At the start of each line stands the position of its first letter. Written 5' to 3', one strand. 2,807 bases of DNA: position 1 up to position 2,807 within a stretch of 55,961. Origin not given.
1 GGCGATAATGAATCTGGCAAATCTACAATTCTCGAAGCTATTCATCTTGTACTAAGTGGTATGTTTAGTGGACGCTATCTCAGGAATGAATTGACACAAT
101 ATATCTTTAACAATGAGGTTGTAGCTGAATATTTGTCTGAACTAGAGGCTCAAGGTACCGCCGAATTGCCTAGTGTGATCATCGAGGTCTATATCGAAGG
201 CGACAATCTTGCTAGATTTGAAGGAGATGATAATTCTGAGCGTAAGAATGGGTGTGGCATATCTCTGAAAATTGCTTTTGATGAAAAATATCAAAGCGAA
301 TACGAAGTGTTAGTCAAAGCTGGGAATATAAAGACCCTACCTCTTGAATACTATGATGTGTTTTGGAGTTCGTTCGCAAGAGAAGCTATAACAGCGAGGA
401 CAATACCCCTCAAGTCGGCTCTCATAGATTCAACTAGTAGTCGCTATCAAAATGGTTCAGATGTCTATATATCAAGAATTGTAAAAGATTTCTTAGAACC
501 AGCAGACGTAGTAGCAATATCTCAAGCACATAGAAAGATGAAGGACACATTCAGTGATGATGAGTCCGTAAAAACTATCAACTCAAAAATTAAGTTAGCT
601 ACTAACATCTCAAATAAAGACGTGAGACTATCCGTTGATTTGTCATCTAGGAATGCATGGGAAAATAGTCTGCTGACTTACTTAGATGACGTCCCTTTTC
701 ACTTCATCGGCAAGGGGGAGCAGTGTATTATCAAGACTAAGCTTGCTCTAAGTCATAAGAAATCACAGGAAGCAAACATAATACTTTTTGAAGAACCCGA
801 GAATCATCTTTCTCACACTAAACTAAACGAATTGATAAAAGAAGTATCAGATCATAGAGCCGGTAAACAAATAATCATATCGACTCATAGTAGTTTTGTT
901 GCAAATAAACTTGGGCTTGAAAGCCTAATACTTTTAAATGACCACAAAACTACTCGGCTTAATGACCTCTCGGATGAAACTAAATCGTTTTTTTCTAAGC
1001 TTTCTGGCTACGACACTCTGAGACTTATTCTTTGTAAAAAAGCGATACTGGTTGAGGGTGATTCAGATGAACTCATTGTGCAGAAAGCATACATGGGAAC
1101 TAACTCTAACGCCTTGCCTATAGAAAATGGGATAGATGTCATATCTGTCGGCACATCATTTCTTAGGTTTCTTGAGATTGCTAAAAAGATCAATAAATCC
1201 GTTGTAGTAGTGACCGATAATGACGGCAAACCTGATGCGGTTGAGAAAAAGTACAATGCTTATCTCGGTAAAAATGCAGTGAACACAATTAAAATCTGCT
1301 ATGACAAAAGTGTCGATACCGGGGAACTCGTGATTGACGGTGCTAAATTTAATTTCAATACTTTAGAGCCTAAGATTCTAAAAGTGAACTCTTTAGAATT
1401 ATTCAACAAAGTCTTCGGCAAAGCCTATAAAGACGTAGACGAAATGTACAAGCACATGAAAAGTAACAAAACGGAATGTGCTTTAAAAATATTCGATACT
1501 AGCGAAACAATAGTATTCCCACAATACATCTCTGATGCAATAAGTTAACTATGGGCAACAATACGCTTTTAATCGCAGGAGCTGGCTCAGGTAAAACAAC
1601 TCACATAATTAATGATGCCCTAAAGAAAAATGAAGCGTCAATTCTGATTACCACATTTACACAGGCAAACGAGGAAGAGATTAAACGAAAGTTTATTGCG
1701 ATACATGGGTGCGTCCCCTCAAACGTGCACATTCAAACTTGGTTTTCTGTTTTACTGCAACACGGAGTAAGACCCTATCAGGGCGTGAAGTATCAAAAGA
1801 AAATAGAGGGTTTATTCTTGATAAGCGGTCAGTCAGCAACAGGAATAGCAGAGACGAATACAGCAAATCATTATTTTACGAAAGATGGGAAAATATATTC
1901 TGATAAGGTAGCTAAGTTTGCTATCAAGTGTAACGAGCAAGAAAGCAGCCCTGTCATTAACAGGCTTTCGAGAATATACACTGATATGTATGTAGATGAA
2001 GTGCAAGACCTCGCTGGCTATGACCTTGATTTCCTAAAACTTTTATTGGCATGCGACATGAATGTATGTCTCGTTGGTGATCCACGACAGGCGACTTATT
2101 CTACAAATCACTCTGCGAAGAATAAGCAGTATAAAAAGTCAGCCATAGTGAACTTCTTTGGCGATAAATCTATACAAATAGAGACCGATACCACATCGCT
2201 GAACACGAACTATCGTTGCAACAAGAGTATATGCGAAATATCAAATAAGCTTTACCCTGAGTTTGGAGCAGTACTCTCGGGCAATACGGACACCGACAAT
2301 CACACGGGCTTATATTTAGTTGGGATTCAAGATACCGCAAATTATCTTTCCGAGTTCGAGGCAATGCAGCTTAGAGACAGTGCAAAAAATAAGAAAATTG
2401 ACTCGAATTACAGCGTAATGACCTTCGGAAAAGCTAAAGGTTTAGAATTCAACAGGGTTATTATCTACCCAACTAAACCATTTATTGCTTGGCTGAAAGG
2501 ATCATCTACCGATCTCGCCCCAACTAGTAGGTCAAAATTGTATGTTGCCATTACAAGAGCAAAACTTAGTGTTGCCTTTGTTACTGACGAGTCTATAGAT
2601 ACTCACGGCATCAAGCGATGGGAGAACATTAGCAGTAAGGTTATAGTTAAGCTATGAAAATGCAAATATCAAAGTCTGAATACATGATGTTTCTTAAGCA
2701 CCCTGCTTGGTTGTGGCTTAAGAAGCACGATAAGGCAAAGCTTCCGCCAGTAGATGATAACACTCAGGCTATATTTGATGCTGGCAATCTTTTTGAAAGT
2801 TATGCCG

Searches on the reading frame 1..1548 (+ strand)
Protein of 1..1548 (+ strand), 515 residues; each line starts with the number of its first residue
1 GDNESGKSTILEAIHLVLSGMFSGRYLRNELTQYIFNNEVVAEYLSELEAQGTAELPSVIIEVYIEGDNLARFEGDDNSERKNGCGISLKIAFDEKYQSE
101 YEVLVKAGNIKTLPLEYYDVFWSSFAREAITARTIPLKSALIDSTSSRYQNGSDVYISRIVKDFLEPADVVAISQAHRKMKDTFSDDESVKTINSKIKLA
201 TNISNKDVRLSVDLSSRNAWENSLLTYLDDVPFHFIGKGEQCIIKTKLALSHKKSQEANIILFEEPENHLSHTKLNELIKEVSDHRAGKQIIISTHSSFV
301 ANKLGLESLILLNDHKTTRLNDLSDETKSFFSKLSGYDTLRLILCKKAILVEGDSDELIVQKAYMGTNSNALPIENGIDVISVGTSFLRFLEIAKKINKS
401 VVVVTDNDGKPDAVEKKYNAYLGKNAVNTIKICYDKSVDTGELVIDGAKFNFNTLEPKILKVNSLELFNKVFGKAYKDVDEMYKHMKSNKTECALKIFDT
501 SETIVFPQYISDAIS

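Call 6: search_protein_families(library=pfam, proteins=[window:1-1548:+], max_evalue=0.1)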
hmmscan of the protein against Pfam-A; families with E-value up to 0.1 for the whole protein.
window:1-1548:+ (515 aa): 6 families
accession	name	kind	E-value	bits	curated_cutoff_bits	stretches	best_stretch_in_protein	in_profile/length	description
PF20469.4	OLD-like_TOPRIM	-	2.2e-11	44.6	23.2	1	344-408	2-67/67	Overcoming lysogenization defect protein-like, TOPRIM domain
PF13304.12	AAA_21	-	1.1e-10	42.5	27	1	257-300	259-302/304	AAA domain, putative AbiEii toxin, Type IV TA system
PF13175.12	AAA_15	-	2e-08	34.7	32.1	2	232-301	297-374/374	AAA ATPase domain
PF02463.25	SMC_N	-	8.1e-07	29.1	40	1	1-303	31-204/220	RecF/RecN/SMC N terminal domain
PF13476.12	AAA_23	-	8e-06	27.1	27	1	1-122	26-92/201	AAA domain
PF13555.12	AAA_29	-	0.0047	17.1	27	1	1-20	29-48/61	P-loop containing region of AAA domain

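Call 7: search_protein_families(library=padloc, proteins=[window:1-1548:+], max_evalue=0.1)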
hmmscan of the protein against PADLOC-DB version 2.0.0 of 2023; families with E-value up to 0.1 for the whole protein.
window:1-1548:+ (515 aa): 76 families (the best 25 are shown)
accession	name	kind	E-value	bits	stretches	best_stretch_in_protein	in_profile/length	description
PDLC00102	GajA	-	4.9e-209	693.2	1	1-514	30-529/532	AAA ATPase domain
PDLC00098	GajA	-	2.4e-157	522.9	1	1-514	30-531/534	AAA ATPase domain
PDLC00078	GajA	-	4.4e-31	106.2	1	248-513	311-575/580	AAA ATPase domain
PDLC00099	GajA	-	4.7e-22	76.7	2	237-421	278-473/626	AAA ATPase domain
PDLC00080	GajA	-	8.8e-21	72.3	2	180-437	208-466/622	AAA ATPase domain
PDLC04168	GajA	-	4.6e-17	59.9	2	172-417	187-440/570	-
PDLC00077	GajA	-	1.6e-16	58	2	230-514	298-611/616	AAA ATPase domain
PDLC00096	GajA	-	2e-16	57.8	1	249-415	279-462/630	AAA ATPase domain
PDLC00067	GajA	-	3.2e-16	56.9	1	253-429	300-482/604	AAA ATPase domain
PDLC00070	GajA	-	4.4e-16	56.6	1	249-430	282-466/596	AAA ATPase domain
PDLC00091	GajA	-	1.6e-15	55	1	250-416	288-477/627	AAA ATPase domain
PDLC00069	GajA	-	7.8e-15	52.3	2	259-415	336-510/687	AAA ATPase domain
PDLC00081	GajA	-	9.4e-15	52.3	1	172-430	187-456/574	AAA ATPase domain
PDLC00066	GajA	-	5.5e-14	49.6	1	188-430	201-454/567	AAA ATPase domain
PDLC00072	GajA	-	7.3e-14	49.1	1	251-417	340-511/709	AAA ATPase domain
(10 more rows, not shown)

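Call 8: search_protein_families(library=ncbifam, proteins=[window:1-1548:+], max_evalue=0.1)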
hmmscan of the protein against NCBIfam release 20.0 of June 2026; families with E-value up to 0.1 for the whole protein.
window:1-1548:+ (515 aa): 11 families
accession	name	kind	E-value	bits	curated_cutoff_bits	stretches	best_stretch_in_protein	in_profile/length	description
NF047739.1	antiphage_MADS3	equivalog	5.3e-06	25.9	420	1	256-314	335-392/427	methylation-associated defense system AAA family ATPase MAD3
NF000169.2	ABCF_Sal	exception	6.1e-06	25.2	725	1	245-321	136-209/542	Sal family ABC-F type ribosomal protection protein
NF000355.4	ribo_prot_ABC_F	equivalog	7e-05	21.9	380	1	233-299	115-176/499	ribosomal protection-like ABC-F family protein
TIGR03608.1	L_ocin_972_ABC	subfamily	0.00062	19.3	254.85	1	192-303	92-199/206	putative bacteriocin export ABC transporter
TIGR00611.2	recf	equivalog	0.0021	17.3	172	1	1-20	28-47/339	DNA replication/repair protein RecF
NF040873.1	AztA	equivalog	0.015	14.9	220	0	256-298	136-179/191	zinc ABC transporter ATP-binding protein AztA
TIGR02857.1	CydD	equivalog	0.017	14.1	435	1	247-301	466-520/529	thiol reductant ABC exporter subunit CydD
NF000171.1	ABCF_producer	exception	0.051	12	800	0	247-299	171-522/541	TlrC/CarA/OleB/SrmB family ABC-F type ribosomal protection protein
TIGR02868.1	CydC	equivalog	0.055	12.1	329.05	1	248-297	480-529/530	thiol reductant ABC exporter subunit CydC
TIGR01166.1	cbiO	subfamily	0.057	12.9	211.8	0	217-297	109-186/190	cobalt ABC transporter, ATP-binding protein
TIGR03375.1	type_I_sec_LssB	subfamily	0.088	11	693.1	0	248-298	612-662/696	type I secretion system permease/ATPase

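Call 26: find_related_loci(query=window:1-1548:+, collection=genome_contigs, flank=8000)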
Query window:1-1548:+ (515 aa) in genome_contigs; peptide patterns used: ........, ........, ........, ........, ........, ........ (x = any residue, [..] = any of these).
125 stretches matched a pattern; 63 encode a relative of the query (tblastn E <= 1e-3); 62 distinct loci.
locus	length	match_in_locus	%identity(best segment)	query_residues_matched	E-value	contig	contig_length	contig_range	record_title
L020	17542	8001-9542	72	1-514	0e+0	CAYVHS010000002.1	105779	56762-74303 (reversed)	MAG TPA_asm: uncultured Bdellovibrionales bacterium isolate SRP278252_co2_49 genome assembly, contig: NODE_259_length_10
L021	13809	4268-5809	68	1-514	0e+0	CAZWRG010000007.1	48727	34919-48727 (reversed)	MAG TPA_asm: uncultured Candidatus Saccharibacteria bacterium isolate SRP144015_co1_33 genome assembly, contig: NODE_374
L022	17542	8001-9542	67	1-514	0e+0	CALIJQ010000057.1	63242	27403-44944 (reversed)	MAG TPA_asm: uncultured Candidatus Saccharibacteria bacterium isolate ERR589687_bin.100_CONCOCT_v1.1_MAG genome assembly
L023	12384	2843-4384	66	1-514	0e+0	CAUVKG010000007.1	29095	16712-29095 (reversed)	MAG TPA_asm: uncultured Candidatus Saccharibacteria bacterium isolate SRR23388443_bin.31_MetaWRAP_v1.3_MAG genome assemb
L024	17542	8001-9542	66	1-514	0e+0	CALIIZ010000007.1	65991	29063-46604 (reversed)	MAG TPA_asm: uncultured Candidatus Saccharibacteria bacterium isolate ERR589618_bin.7_CONCOCT_v1.1_MAG genome assembly,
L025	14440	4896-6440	68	1-515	0e+0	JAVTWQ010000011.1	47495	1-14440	MAG: Candidatus Saccharimonas sp. isolate labscale reactor_MAG18 NODE_377_length_47495_cov_11.223272, whole genome shotg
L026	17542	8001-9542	66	1-514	0e+0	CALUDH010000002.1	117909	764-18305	MAG: uncultured Candidatus Saccharibacteria bacterium isolate Tcv98XDF6C_bin.50.MAG genome assembly, contig: NODE_110_le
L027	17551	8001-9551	67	1-515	0e+0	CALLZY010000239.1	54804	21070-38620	MAG TPA_asm: uncultured Chitinophagaceae bacterium isolate SRR2107216_bin.75_CONCOCT_v1.1_MAG genome assembly, contig: E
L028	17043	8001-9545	68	1-514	0e+0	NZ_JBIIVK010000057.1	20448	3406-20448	MAG: Flavobacterium sp. isolate ME2004-10-12_3300042433_group2_bin32 Rohwer_bin842_scaffold_747_c1, whole genome shotgun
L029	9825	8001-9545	67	1-514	0e+0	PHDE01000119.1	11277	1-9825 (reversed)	MAG: Bacteroidetes bacterium HGW-Bacteroidetes-3 08E140C01_scaffold_3728, whole genome shotgun sequence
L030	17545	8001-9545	64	1-514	0e+0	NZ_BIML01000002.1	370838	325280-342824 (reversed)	Paenibacillus xylaniclasticus strain NBRC 106381 PXY01_CON00120, whole genome shotgun sequence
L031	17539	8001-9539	67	1-514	0e+0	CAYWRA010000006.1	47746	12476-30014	MAG TPA_asm: uncultured bacterium isolate binchicken_co261_19 genome assembly, contig: NODE_12_length_47746_cov_5.708268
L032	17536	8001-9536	63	1-514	0e+0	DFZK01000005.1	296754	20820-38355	MAG TPA_asm: Sulfurospirillum sp. UBA4058 UBA4058_contig_3207, whole genome shotgun sequence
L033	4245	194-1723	64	1-514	0e+0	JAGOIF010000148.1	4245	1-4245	MAG: Aliarcobacter sp. isolate Go_SlPrim_bin_95 Go_SlPrim_39426_length_4245_cov_16.355270, whole genome shotgun sequence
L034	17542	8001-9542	61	1-514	0e+0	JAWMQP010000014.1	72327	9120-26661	Cellvibrionaceae bacterium WSDTSA12 NODE_14_length_72327_cov_31.754972, whole genome shotgun sequence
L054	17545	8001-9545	70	1-515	0e+0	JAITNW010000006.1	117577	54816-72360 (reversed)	MAG: Candidatus Nomurabacteria bacterium isolate Po218_bin33 k119_1100494, whole genome shotgun sequence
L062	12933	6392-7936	52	1-515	4e-160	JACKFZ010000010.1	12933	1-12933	MAG: Candidatus Nomurabacteria bacterium isolate HK-STAS-PATE-18 HK-STAS-PATE-18_10, whole genome shotgun sequence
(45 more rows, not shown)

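Call 61: search_solved_structures(query=window:1-1548:+, max_evalue=0.001, show_alignments=1)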
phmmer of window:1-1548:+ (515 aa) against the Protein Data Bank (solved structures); distinct sequences matched with E-value up to 0.001: 1.
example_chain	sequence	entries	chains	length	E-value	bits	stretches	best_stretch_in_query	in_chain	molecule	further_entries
6ha8_V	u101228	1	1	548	0.00043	22.8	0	233-300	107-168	Nucleotide-binding protein ExpZ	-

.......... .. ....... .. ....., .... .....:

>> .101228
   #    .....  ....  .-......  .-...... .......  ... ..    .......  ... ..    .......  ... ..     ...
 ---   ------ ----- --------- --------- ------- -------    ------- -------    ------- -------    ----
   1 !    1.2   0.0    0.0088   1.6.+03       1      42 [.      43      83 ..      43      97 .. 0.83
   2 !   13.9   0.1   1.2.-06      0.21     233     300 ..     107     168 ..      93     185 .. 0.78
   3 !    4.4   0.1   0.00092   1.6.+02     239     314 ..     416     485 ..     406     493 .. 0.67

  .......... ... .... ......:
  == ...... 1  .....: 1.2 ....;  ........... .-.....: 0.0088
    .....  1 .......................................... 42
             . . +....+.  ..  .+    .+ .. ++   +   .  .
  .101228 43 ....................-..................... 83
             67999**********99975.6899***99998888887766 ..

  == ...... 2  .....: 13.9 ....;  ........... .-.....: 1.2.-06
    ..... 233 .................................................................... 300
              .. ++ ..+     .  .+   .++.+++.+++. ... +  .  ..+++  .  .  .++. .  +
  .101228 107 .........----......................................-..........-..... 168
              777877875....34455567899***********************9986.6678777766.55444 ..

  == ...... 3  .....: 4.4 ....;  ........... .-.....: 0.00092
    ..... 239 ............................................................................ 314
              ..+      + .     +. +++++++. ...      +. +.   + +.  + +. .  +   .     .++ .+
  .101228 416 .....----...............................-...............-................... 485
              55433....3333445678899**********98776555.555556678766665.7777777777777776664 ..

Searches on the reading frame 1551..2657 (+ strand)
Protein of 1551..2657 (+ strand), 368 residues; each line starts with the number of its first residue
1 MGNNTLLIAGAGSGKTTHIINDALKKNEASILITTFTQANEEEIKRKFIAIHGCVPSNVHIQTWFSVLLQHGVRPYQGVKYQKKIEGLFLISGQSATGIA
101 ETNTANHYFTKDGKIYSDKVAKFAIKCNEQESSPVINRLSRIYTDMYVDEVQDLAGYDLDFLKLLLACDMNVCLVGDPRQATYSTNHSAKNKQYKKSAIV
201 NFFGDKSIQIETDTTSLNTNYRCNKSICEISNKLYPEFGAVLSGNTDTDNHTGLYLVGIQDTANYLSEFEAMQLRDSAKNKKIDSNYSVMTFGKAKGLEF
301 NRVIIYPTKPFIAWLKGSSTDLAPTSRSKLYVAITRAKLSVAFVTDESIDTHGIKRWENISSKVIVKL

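Call 6: search_protein_families(library=pfam, proteins=[window:1551-2657:+], max_evalue=0.1)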
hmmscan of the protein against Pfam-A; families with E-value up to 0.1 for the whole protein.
window:1551-2657:+ (368 aa): 7 families
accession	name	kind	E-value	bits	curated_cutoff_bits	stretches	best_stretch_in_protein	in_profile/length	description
PF01443.25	Viral_helicase1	-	5.7e-15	56.2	21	1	145-344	62-227/228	Viral superfamily 1 RNA helicase core domain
PF00580.27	UvrD-helicase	-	8.5e-15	55.6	23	2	130-185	200-255/271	UvrD/REP helicase N-terminal domain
PF13361.12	UvrD_C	-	6.4e-10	39.4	25.6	1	273-341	272-343/350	UvrD-like helicase C-terminal domain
PF13245.12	AAA_19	-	1.1e-08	35.8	25.1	1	4-184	13-132/134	AAA domain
PF13538.12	UvrD_C_2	-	4.4e-06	26.9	27.4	1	289-342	4-50/52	UvrD-like helicase C-terminal domain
PF13604.12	AAA_30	-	0.00027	21.2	27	0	92-181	45-128/191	AAA domain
PF13087.12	AAA_12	-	0.00055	20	27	0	211-237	14-40/195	AAA domain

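Call 7: search_protein_families(library=padloc, proteins=[window:1551-2657:+], max_evalue=0.1)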
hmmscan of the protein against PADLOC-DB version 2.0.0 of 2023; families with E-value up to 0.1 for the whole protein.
window:1551-2657:+ (368 aa): 40 families (the best 25 are shown)
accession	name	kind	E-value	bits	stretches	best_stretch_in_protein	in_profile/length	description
PDLC00148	GajB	-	3.8e-132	438.7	1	3-359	2-367/369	UrvD helicase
PDLC00140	GajB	-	4.9e-100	333.3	1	4-348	3-349/365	UrvD helicase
PDLC00120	GajB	-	1.1e-30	105.2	2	6-236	4-239/458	UrvD helicase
PDLC00122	GajB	-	4.5e-25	86.5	2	3-237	17-249/502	UrvD helicase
PDLC00118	GajB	-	2.3e-21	74.3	1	2-271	5-273/515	UrvD helicase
PDLC00117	GajB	-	2.4e-20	70.6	3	265-362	493-590/604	UrvD helicase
PDLC00132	GajB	-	1.9e-19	67.7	2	137-237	209-301/625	UrvD helicase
PDLC00123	GajB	-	6.9e-17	59.2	2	3-236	17-260/540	UrvD helicase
PDLC03802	RTasHel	-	6e-16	56.4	2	134-249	184-282/675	DRT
PDLC00127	GajB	-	8.2e-16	55.6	2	131-233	190-287/594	UrvD helicase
PDLC00136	GajB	-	1.7e-15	54.9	1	109-236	171-290/570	UrvD helicase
PDLC00130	GajB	-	1.6e-14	51.1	3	103-243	164-298/589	UrvD helicase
PDLC00104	GajB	-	2e-14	51.2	2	280-348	497-566/574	UrvD helicase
PDLC00107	GajB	-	6.3e-14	49.5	2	103-230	177-295/587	UrvD helicase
PDLC00114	GajB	-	6.5e-14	49.4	2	132-234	205-298/635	UrvD helicase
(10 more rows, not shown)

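Call 8: search_protein_families(library=ncbifam, proteins=[window:1551-2657:+], max_evalue=0.1)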
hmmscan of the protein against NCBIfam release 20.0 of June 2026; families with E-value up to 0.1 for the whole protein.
window:1551-2657:+ (368 aa): 15 families
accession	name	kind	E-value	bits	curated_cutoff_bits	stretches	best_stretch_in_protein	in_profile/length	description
TIGR01073.1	pcrA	equivalog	1.2e-14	53.6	911.2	3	133-253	200-311/725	DNA helicase PcrA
NF008743.0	PRK11773.1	equivalog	1.2e-13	50.4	965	3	135-251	206-313/720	DNA helicase II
TIGR01075.1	uvrD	equivalog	2.3e-13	49.4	1144.45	2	135-252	201-309/715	DNA helicase II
TIGR01074.1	rep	equivalog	1.5e-11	43.3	951.45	2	132-234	196-289/668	DNA helicase Rep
TIGR02785.1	addA_Gpos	equivalog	1.6e-08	32.9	707.65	2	2-47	14-64/1234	helicase-exonuclease AddAB subunit AddA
NF008276.0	PRK11054.1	equivalog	4.9e-08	31.9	543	2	146-234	434-515/684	DNA helicase IV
NF041464.1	HelD_BACSU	equivalog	8e-08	30.6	419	1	145-237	549-632/779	RNA polymerase recycling motor HelD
TIGR00609.1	recB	equivalog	6.9e-06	24.4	696.05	1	130-235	359-455/1175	exodeoxyribonuclease V subunit beta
NF010485.0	PRK13909.1-2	equivalog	1.3e-05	23.6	650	0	263-305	590-629/909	RecB-like helicase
NF008172.0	PRK10919.1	equivalog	3e-05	22.4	1168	0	135-192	200-256/673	DNA helicase Rep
NF010487.0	PRK13909.1-4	equivalog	0.00072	17.9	759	0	276-305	600-629/924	RecB-like helicase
NF004367.0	PRK05738.3-3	equivalog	0.0084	16.6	154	0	36-63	32-59/106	50S ribosomal protein L23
TIGR03127.2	RuMP_HxlB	equivalog_domain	0.0091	15.9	160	1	3-45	72-114/178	6-phospho-3-hexuloisomerase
TIGR01447.1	recD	equivalog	0.016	13.8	310.15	1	289-367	528-596/597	exodeoxyribonuclease V subunit alpha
NF010486.0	PRK13909.1-3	equivalog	0.042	11.8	1109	0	135-235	323-423/921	RecB-like helicase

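Call 62: search_solved_structures(query=window:1551-2657:+, max_evalue=0.001, show_alignments=1)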
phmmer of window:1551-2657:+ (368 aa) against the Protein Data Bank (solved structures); distinct sequences matched with E-value up to 0.001: 9.
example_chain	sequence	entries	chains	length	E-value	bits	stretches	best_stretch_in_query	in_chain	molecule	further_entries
4c2u_A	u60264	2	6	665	1.7e-06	30.5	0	135-234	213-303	DNA HELICASE II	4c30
4c2t_A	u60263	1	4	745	2.7e-06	29.9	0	135-234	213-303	DNA HELICASE II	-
8sm3_B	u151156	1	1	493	5.5e-06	28.9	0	2-46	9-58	Gabija protein GajB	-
8j4t_G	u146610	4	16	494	5.6e-06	28.9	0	2-46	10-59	Gabija protein GajB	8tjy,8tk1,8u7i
8iud_A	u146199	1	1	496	5.7e-06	28.8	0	2-46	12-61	Gabija protein GajB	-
8jqb_E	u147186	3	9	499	5.8e-06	28.8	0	2-46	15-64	Gabija protein GajB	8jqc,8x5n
3lfu_A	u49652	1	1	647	0.00017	24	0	136-236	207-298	DNA helicase II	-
2is1_A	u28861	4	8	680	0.00021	23.7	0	136-236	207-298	DNA helicase II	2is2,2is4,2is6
3u44_A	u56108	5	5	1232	0.00029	23.2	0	302-358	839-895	ATP-dependent helicase/nuclease subunit A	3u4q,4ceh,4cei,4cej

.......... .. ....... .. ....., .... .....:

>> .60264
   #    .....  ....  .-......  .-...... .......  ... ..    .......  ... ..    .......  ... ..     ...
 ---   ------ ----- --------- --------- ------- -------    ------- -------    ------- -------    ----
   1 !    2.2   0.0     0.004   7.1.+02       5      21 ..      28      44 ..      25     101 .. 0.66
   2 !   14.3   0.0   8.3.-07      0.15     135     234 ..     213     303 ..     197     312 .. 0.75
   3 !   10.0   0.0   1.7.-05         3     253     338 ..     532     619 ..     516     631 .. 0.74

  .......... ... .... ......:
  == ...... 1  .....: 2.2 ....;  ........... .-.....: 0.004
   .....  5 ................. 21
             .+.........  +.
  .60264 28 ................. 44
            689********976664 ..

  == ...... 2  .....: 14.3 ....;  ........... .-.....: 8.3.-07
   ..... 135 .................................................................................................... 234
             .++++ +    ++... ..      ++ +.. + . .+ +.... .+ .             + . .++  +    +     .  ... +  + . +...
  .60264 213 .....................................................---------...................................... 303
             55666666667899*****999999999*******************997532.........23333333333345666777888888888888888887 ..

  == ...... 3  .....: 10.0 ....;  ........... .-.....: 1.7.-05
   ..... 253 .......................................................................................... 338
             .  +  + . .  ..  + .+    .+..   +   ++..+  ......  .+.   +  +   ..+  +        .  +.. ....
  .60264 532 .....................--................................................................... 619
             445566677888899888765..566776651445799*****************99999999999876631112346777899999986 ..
